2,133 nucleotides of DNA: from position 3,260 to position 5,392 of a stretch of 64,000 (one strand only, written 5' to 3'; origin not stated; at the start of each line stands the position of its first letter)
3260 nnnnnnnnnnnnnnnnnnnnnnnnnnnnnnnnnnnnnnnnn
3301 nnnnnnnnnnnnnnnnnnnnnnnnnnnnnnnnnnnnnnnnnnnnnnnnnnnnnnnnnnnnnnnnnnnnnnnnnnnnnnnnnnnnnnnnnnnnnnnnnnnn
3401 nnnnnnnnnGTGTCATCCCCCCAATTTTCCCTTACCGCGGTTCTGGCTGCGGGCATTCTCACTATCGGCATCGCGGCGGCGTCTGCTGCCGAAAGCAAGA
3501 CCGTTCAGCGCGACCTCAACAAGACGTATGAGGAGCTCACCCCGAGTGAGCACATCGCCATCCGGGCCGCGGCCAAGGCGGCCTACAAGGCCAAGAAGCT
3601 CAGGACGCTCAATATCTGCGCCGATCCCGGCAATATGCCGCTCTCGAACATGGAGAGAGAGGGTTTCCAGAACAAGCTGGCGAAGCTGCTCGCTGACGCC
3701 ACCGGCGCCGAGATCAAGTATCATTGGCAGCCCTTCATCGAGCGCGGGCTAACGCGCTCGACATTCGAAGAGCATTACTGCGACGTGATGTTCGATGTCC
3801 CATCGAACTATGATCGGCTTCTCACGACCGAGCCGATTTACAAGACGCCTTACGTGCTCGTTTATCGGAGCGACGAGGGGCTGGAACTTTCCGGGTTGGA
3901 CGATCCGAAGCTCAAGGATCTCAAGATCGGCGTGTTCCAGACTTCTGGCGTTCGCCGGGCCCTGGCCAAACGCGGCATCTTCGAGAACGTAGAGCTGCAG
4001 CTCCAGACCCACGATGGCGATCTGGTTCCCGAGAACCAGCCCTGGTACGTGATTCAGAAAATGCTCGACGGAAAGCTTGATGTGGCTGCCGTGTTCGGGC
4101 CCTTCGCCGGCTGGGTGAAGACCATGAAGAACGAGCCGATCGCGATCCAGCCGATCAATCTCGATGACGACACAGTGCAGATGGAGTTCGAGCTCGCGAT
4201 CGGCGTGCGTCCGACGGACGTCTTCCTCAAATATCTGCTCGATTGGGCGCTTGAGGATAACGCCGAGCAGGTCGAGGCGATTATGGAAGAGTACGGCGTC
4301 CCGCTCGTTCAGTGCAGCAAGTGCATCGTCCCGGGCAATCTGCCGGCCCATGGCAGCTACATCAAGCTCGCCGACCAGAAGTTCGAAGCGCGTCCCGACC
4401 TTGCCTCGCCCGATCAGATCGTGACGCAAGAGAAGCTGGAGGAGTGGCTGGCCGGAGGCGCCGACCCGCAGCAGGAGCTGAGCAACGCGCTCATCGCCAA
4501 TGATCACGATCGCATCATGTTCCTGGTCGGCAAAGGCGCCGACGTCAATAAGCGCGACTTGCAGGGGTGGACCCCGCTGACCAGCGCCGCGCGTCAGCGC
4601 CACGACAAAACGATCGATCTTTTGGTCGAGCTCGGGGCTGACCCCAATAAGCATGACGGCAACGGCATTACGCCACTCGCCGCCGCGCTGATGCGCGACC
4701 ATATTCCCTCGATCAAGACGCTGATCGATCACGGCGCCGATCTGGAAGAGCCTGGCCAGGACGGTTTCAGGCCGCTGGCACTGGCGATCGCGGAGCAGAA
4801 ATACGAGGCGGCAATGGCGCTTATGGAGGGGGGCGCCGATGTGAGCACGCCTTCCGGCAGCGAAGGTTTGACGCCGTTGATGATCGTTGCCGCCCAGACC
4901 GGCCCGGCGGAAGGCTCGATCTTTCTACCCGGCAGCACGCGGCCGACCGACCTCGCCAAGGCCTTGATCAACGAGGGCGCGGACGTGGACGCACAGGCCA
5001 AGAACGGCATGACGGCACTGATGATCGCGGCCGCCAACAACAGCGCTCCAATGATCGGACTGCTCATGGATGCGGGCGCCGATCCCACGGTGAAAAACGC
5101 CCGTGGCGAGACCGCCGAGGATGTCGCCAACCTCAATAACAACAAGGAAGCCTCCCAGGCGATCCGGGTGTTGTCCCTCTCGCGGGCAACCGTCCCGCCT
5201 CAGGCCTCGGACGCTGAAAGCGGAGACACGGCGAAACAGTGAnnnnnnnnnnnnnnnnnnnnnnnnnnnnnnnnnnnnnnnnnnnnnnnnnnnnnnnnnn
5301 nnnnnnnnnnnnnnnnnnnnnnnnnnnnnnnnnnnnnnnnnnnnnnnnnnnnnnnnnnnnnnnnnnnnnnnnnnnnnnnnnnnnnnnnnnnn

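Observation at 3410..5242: XoxJ-like protein fused to an ankyrin-repeat domain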

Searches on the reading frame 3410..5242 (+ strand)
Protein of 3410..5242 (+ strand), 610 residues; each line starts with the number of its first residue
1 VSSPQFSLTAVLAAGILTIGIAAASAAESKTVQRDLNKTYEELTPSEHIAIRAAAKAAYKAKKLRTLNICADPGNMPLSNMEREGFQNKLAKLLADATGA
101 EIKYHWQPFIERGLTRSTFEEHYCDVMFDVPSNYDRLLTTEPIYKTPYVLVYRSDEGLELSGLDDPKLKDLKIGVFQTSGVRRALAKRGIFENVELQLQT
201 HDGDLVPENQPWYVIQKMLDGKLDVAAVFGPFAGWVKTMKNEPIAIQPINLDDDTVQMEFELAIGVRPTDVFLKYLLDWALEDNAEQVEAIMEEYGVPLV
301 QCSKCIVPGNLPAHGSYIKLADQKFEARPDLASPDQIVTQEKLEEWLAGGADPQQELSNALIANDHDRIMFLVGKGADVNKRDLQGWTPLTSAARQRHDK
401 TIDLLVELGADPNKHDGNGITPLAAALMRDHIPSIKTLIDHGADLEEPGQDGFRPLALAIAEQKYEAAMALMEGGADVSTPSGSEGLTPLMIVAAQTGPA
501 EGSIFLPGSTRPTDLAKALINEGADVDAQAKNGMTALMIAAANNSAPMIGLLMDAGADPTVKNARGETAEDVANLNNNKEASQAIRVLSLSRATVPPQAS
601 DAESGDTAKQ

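Call 3: search_protein_families(library=pfam, proteins=[window:3410-5242:+], max_evalue=0.01)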
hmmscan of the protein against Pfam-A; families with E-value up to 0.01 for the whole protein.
window:3410-5242:+ (610 aa): 6 families
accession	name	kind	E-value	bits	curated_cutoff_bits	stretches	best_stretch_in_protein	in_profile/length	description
PF12796.13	Ank_2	-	1.1e-29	103.3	27.3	3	409-479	19-87/90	Ankyrin repeats (3 copies)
PF13637.12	Ank_4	-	1.1e-27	95.8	22.7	3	390-439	1-50/50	Ankyrin repeats (many copies)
PF00023.36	Ank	-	6.6e-27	92.5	21.1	2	532-563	1-32/33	Ankyrin repeat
PF13606.12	Ank_3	-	2.5e-18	64.4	22.3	2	532-559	1-28/30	Ankyrin repeat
PF13857.12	Ank_5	-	6.3e-17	61.9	27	1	519-573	1-56/56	Ankyrin repeats (many copies)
PF24521.3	Ank_KRIT1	-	6.7e-05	23.1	80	0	388-441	48-107/149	KRIT1 ankyrin-repeats domain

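Call 4: search_protein_families(library=ncbifam, proteins=[window:3410-5242:+], max_evalue=0.01)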
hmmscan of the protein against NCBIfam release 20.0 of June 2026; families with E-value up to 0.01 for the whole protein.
window:3410-5242:+ (610 aa): 10 families
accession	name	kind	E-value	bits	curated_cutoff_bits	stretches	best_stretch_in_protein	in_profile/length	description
TIGR03871.1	ABC_peri_MoxJ_2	subfamily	5.8e-67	225.7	212.15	1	67-300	2-232/232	quinoprotein dehydrogenase-associated putative ABC transporter substrate-binding protein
TIGR03870.1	ABC_MoxJ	equivalog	1.5e-31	109.8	258.1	1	66-299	1-245/246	methanol oxidation system protein MoxJ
NF043029.1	T4SS_AnkY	equivalog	5.4e-21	74.6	600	2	513-574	471-532/543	Dot/Icm T4SS effector AnkY/LegA9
NF043023.1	T4SS_AnkH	equivalog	9.3e-17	60.9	600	2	358-446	37-125/467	Dot/Icm T4SS effector AnkH/LegA3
NF041931.2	MzaA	equivalog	1.4e-16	60.5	800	2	519-596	21-96/726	MZA anti-phage system associated sigma-70 family RNA polymerase sigma factor MzaA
NF043022.1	T4SS_AnkG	equivalog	1.1e-11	44.2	500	1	520-585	386-455/455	Dot/Icm T4SS effector AnkG/AnkZ/LegA7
NF043019.1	T4SS_AnkC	equivalog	2.7e-06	26.5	450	0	377-448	118-196/459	Dot/Icm T4SS effector AnkC/LegA12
NF043028.1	T4SS_AnkX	equivalog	8.8e-06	24.1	1400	1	357-564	586-793/938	Dot/Icm T4SS effector AnkN/AnkX/LegA8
TIGR00870.1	trp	subfamily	0.00027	19.1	498.75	0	530-558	128-156/747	transient-receptor-potential calcium channel protein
NF043027.1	T4SS_AnkQ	equivalog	0.00095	17.9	700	0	523-570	354-401/496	Dot/Icm T4SS effector AnkQ/LegA10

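Call 5: find_homologous_proteins(query=window:3410-5242:+, max_evalue=0.00001)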
Query window:3410-5242:+ (610 aa): 4523 proteins with E <= 0.00001 among 8000 candidates; the best 120 are listed.
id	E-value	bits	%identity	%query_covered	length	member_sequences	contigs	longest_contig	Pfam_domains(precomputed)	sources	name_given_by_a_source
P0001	0.0e+0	1308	95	100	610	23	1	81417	PF13606.13,PF13857.13,PF12796.14,PF00023.37,PF13637.13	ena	-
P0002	0.0e+0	1270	92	100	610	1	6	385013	PF13606.13,PF13857.13,PF12796.14,PF00023.37,PF13637.13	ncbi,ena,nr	ncbi:MAG TPA: quinoprotein dehydrogenase-associated putative ABC transporter substrate-binding prote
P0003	0.0e+0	1269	92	100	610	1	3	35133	PF13606.13,PF13857.13,PF12796.14,PF00023.37,PF13637.13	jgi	-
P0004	0.0e+0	1236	89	100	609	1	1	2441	PF13606.13,PF13857.13,PF12796.14,PF00023.37,PF13637.13,PF24521.3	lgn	-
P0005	0.0e+0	1235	89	100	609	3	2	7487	PF13606.13,PF13857.13,PF12796.14,PF00023.37,PF13637.13,PF24521.3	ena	-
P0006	0.0e+0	1199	86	100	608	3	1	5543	PF13606.13,PF13857.13,PF12796.14,PF00023.37,PF13637.13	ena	-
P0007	0.0e+0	1199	86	100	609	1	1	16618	PF13606.13,PF13857.13,PF12796.14,PF00023.37,PF13637.13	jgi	jgi:quinoprotein dehydrogenase-associated probable ABC transporter substrate-binding protein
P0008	0.0e+0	1194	86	100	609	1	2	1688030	PF13606.13,PF13857.13,PF12796.14,PF00023.37,PF13637.13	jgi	jgi:quinoprotein dehydrogenase-associated probable ABC transporter substrate-binding protein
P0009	0.0e+0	1184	85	100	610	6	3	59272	PF13606.13,PF13857.13,PF12796.14,PF00023.37,PF13637.13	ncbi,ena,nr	ncbi:MAG TPA: quinoprotein dehydrogenase-associated putative ABC transporter substrate-binding prote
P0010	0.0e+0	1164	83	100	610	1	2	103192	PF13606.13,PF13857.13,PF12796.14,PF00023.37,PF13637.13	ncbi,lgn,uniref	ncbi:MAG: quinoprotein dehydrogenase-associated putative ABC transporter substrate-binding protein [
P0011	0.0e+0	1164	83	100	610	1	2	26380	PF13606.13,PF13857.13,PF12796.14,PF00023.37,PF13637.13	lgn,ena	-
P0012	0.0e+0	1163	84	100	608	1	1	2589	PF13606.13,PF13857.13,PF12796.14,PF00023.37,PF13637.13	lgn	-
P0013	0.0e+0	1157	84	100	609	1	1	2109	PF13606.13,PF13857.13,PF12796.14,PF00023.37,PF13637.13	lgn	-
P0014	0.0e+0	1154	84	100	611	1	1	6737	PF13606.13,PF13857.13,PF12796.14,PF00023.37,PF13637.13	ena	-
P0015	0.0e+0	1150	83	100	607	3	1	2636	PF13606.13,PF13857.13,PF12796.14,PF00023.37,PF13637.13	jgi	jgi:quinoprotein dehydrogenase-associated probable ABC transporter substrate-binding protein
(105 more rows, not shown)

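Call 8: search_solved_structures(query=window:3410-5242:+, max_evalue=0.001, show_alignments=2)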
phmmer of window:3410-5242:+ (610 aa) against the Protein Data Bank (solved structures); distinct sequences matched with E-value up to 0.001: 428 (the best 60 are shown).
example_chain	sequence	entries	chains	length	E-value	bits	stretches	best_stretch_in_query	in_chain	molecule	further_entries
4rlv_A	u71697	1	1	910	3.4e-63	217.4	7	370-570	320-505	Ankyrin-1, Ankyrin-2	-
7tw3_G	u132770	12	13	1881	1.6e-62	215.1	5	360-557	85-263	Ankyrin-1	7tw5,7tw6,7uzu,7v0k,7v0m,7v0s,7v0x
6mol_A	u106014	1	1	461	3.4e-53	184.3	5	371-460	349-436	Monoextended DARPin R12 (M_R12)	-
5y4d_A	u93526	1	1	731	4.1e-53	184.1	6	376-569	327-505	Ankyrin-1,Ankyrin-2,Ankyrin-2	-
5leb_A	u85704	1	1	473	3.6e-45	157.8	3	350-490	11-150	DDD_D12_06_D12_06_D12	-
5le2_A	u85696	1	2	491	1.1e-44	156.2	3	350-489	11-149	DDD_D12_15_D12_15_D12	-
5lec_A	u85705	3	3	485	2.6e-42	148.4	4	350-489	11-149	DDD_D12_12_D12_12_D12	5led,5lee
7ptx_A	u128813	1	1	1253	1e-39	139.8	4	360-504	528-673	Alpha-latrocrustotoxin-Lt1a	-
5ma4_A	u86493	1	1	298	1.9e-35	125.7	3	376-491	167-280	K7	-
1n11_A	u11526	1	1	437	3.8e-35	124.7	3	385-478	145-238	Ankyrin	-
6mok_A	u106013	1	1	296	4e-35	124.7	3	367-460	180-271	Dimeric DARPin ANR7 (A_distance_r7)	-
5ma5_A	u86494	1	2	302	1.2e-34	123.1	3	376-491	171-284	K11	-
5le9_A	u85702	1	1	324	3.5e-34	121.5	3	350-489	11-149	DD_Off7_09_3G124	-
5lea_A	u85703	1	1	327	9e-34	120.2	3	350-489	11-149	DD_Off7_12_3G124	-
5lel_A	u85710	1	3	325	2.3e-33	118.9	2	350-490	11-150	DD_Off7_10_3G124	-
6onp_A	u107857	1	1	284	8e-33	117.1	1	66-300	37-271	periplasmic binding protein XoxJ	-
5sv6_A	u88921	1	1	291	2.6e-26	95.6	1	49-299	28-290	Extracellular solute-binding protein, family 3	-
9ism_B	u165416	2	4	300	3.9e-26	95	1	45-302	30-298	Methanol oxidation protein MxaJ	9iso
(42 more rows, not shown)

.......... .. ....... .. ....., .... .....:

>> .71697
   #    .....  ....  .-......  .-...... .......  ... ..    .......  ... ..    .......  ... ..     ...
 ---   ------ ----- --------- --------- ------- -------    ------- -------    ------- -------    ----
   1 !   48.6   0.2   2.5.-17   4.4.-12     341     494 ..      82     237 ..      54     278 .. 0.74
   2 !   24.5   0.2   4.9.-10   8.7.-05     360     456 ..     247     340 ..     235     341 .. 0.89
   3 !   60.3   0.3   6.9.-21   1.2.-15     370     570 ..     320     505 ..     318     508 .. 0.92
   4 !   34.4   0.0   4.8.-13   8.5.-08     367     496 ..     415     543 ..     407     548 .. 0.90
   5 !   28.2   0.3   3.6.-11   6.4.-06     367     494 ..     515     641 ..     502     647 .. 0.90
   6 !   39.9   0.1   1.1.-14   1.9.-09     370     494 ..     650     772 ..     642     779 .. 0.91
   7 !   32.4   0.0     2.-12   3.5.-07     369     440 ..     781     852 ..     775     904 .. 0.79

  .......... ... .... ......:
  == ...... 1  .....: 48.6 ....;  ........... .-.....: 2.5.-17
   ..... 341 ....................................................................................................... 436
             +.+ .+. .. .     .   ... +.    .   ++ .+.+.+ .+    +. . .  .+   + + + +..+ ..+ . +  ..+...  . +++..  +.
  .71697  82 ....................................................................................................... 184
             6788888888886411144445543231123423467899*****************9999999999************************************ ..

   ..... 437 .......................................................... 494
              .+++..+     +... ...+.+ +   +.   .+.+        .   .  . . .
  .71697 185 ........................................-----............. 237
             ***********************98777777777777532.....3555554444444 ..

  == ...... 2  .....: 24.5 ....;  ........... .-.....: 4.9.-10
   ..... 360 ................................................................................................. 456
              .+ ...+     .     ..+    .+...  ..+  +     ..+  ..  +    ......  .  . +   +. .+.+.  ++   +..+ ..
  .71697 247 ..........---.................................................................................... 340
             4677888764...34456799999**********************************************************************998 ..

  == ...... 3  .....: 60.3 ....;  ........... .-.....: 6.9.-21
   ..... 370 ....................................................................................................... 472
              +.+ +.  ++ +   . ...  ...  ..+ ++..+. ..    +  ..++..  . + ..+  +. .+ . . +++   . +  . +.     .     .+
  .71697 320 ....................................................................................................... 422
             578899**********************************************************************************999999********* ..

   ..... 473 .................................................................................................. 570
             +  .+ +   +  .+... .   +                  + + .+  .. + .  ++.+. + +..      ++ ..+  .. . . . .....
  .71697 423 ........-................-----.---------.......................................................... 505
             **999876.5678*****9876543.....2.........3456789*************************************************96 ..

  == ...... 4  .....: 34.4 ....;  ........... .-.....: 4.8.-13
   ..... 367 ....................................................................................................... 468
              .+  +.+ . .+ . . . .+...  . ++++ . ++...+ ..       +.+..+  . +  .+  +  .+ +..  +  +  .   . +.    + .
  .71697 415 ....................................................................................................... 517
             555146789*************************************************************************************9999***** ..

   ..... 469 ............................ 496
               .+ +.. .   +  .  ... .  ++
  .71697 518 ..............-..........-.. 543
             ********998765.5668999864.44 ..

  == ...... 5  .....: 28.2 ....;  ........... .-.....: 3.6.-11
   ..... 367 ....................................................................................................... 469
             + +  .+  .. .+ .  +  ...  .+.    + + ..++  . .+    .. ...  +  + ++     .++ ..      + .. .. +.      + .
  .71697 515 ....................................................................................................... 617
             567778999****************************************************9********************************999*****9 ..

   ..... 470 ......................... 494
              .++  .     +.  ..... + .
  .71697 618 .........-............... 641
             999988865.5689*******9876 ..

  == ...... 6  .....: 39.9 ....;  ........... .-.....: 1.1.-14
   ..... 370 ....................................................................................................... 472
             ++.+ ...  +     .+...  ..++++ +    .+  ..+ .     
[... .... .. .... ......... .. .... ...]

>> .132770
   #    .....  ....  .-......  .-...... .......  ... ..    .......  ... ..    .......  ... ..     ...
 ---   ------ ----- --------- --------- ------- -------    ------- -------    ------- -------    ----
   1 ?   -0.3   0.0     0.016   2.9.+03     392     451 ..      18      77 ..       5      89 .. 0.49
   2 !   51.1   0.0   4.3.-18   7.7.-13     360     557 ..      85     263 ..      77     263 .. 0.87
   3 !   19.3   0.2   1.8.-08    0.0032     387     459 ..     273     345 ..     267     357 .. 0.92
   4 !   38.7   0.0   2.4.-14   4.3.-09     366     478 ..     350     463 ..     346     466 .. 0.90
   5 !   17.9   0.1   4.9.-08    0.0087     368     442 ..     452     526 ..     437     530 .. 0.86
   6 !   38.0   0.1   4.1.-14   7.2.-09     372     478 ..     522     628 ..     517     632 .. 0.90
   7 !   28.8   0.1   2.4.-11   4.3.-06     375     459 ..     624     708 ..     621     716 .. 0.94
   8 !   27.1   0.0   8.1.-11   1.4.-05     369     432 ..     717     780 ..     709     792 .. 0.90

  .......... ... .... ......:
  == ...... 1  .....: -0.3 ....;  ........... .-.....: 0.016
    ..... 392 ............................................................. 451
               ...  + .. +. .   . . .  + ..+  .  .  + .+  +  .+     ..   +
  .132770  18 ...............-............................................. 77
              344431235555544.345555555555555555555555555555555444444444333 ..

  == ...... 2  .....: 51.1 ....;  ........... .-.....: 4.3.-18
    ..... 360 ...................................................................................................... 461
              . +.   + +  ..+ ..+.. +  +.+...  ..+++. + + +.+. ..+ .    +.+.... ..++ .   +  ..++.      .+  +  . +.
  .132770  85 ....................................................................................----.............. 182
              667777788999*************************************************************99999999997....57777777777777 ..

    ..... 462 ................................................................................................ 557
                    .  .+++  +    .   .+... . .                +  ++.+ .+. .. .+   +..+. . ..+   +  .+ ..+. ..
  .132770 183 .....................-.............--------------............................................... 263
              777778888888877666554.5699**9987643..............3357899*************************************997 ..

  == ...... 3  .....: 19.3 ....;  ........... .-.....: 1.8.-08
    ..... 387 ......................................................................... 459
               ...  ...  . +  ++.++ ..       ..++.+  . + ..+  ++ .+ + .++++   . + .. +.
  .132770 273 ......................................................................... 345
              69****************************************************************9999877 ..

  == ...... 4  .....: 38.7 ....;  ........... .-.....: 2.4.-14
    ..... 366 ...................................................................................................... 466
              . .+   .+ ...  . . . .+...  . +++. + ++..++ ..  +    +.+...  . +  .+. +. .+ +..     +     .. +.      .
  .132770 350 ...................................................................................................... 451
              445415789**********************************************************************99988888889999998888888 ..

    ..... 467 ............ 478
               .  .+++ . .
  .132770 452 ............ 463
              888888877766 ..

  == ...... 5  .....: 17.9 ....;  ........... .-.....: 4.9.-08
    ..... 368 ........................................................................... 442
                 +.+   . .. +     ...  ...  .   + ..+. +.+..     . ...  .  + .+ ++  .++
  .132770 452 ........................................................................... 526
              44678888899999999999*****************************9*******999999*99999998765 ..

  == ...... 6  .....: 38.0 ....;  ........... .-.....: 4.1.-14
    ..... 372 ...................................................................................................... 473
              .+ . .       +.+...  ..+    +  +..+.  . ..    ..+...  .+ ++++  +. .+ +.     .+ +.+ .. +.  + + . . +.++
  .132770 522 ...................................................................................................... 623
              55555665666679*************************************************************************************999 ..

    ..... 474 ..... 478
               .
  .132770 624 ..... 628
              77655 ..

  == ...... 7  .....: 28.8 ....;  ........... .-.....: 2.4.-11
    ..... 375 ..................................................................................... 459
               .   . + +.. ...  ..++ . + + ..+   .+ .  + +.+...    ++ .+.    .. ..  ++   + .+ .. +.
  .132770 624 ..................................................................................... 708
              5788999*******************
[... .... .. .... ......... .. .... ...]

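Call 22: find_related_loci(query=A1, collection=genome_contigs, flank=8000)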
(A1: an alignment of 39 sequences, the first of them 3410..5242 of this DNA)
Query A1 (610 aa) in genome_contigs; peptide patterns used: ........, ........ (x = any residue, [..] = any of these).
501 stretches matched a pattern; 428 encode a relative of the query (tblastn E <= 1e-3); the best 80 are kept; 80 distinct loci.
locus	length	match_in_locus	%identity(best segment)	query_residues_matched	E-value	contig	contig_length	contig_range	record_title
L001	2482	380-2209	95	1-610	0e+0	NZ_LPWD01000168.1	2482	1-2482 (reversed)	Methyloceanibacter marginalis strain R-67177 contig_25, whole genome shotgun sequence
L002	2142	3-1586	95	83-610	0e+0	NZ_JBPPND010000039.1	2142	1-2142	MAG: Methyloceanibacter sp. isolate BIOS2019_out_006 k131_1957402, whole genome shotgun sequence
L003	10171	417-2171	86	26-610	0e+0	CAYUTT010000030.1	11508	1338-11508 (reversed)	MAG TPA_asm: uncultured Methyloceanibacter sp. isolate SRP217488_co1_23 genome assembly, contig: NODE_4378_length_11508_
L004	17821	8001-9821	83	4-610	0e+0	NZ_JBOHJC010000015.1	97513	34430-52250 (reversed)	MAG: Methyloceanibacter sp. isolate SD8037_metabat2.bin.23 NODE_35_length_97513_cov_3.464297, whole genome shotgun seque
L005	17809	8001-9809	82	7-610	0e+0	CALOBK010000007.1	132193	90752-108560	MAG: uncultured Alphaproteobacteria bacterium isolate LOGT_bin.0247 genome assembly, contig: contig_8178, whole genome s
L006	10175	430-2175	83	28-610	0e+0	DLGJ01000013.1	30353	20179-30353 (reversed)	MAG TPA_asm: Hyphomicrobiaceae bacterium UBA7697 UBA7697_contig_124, whole genome shotgun sequence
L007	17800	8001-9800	80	1-599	0e+0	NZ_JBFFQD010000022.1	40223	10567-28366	MAG: Methyloceanibacter sp. isolate Mix_mud20.2022.06.17 k141_170740_length_40223_cov_23.1684, whole genome shotgun sequ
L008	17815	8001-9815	80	3-610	0e+0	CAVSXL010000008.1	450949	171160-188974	MAG: uncultured Alphaproteobacteria bacterium isolate MFD05684.bin.1.412 genome assembly, contig: contig_14586, whole ge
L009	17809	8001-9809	80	7-610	0e+0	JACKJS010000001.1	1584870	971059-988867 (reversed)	MAG: Hyphomicrobiaceae bacterium isolate HK-STAS-PROT-45 HK-STAS-PROT-45_1, whole genome shotgun sequence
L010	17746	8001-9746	80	12-593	0e+0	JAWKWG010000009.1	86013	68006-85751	MAG: Hyphomicrobiales bacterium isolate BC3.47 BC3.47.fa-9, whole genome shotgun sequence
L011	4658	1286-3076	77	8-604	0e+0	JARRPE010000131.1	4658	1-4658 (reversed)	MAG: Methyloceanibacter sp. isolate Spart_168_MAG scaffold_12519, whole genome shotgun sequence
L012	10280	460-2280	76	4-610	0e+0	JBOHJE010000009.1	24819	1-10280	MAG: Methyloceanibacter sp. isolate M3-S_metawrap_bin.224 k127_2075268, whole genome shotgun sequence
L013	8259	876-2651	77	1-593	0e+0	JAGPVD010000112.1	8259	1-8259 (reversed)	MAG: Methyloceanibacter sp. isolate 640_Coassembly_bin.37 k141_243880, whole genome shotgun sequence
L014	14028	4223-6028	76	8-610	0e+0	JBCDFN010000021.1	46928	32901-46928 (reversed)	MAG: Pseudomonadota bacterium isolate P01_H01_bin.11 k141_2181436_length_46928_cov_21.0859, whole genome shotgun sequenc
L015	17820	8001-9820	82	5-610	0e+0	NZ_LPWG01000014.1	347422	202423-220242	Methyloceanibacter methanicus strain R-67174 contig_9, whole genome shotgun sequence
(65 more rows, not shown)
